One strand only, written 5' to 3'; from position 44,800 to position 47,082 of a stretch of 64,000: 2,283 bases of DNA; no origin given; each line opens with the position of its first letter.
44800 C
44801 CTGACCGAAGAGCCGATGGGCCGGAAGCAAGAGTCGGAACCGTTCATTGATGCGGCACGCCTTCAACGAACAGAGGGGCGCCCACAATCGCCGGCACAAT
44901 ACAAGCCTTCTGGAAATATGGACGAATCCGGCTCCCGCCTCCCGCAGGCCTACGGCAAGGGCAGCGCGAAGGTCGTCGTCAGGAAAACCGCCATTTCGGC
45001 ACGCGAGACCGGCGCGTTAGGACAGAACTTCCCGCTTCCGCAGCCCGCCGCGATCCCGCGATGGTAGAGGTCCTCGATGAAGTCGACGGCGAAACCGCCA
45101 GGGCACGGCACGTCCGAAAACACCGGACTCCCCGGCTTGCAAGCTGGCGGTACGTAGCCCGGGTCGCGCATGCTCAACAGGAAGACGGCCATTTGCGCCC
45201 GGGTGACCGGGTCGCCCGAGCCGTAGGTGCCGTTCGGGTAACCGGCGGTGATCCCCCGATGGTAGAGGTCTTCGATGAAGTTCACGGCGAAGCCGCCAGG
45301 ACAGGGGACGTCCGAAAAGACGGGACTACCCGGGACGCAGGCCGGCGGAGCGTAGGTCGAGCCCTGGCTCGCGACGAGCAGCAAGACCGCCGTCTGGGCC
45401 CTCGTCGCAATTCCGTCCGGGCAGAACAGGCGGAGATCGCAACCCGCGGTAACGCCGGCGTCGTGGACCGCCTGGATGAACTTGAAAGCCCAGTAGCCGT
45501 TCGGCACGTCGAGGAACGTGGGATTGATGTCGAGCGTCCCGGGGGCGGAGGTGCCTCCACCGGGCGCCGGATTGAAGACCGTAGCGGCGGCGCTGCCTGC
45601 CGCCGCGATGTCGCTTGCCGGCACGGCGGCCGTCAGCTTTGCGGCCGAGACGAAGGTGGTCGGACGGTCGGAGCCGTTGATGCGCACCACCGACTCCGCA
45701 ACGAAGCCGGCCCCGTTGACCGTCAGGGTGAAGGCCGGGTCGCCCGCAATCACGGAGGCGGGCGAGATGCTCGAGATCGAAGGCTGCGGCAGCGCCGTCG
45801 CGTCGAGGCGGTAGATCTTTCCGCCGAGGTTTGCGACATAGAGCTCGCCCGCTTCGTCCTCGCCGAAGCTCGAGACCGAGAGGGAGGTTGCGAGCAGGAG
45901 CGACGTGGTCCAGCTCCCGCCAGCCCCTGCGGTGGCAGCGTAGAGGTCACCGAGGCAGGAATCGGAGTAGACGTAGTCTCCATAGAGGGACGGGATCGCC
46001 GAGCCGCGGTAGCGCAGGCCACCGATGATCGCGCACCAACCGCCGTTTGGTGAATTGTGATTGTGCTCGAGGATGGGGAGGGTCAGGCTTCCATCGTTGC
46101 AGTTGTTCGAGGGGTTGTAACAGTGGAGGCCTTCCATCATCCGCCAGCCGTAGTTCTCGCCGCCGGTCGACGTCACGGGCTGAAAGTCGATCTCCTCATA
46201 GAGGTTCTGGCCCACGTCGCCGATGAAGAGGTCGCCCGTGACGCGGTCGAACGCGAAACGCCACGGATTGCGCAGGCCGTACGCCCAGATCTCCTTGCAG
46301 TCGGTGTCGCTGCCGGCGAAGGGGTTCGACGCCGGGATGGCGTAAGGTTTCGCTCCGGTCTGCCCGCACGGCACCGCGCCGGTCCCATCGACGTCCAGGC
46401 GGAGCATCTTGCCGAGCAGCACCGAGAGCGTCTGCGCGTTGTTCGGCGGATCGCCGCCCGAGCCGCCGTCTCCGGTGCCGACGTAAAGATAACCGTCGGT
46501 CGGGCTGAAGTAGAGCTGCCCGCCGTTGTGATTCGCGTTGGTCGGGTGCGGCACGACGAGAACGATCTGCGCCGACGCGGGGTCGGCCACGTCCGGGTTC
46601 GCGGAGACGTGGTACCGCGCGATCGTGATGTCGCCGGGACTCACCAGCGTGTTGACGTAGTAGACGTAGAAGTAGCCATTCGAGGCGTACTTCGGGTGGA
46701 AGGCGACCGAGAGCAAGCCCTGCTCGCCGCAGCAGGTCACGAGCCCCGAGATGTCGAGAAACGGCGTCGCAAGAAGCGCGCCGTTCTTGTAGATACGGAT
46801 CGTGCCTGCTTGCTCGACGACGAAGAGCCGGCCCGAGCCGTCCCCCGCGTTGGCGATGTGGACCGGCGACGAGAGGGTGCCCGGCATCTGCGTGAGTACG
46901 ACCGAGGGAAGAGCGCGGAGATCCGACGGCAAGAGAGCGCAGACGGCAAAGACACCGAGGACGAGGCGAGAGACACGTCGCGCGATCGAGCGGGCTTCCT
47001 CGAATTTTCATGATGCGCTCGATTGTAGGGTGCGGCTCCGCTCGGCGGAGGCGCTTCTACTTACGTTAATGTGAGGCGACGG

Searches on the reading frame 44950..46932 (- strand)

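Call 27: search_protein_families(library=pfam, proteins=[window:44950-46932:-], max_evalue=0.00001)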
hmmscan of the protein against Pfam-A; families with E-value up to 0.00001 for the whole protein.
window:44950-46932:- (660 aa): 3 families
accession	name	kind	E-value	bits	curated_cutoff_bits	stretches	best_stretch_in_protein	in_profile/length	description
PF07995.17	GSDH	-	1.3e-35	123.7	25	1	21-320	2-273/332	Glucose / Sorbosone dehydrogenase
PF00395.25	SLH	-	1.3e-23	83.1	20.8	2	548-582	11-44/44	S-layer homology domain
PF01833.30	TIG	-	1.7e-06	28.3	20.9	1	384-467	1-82/84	IPT/TIG domain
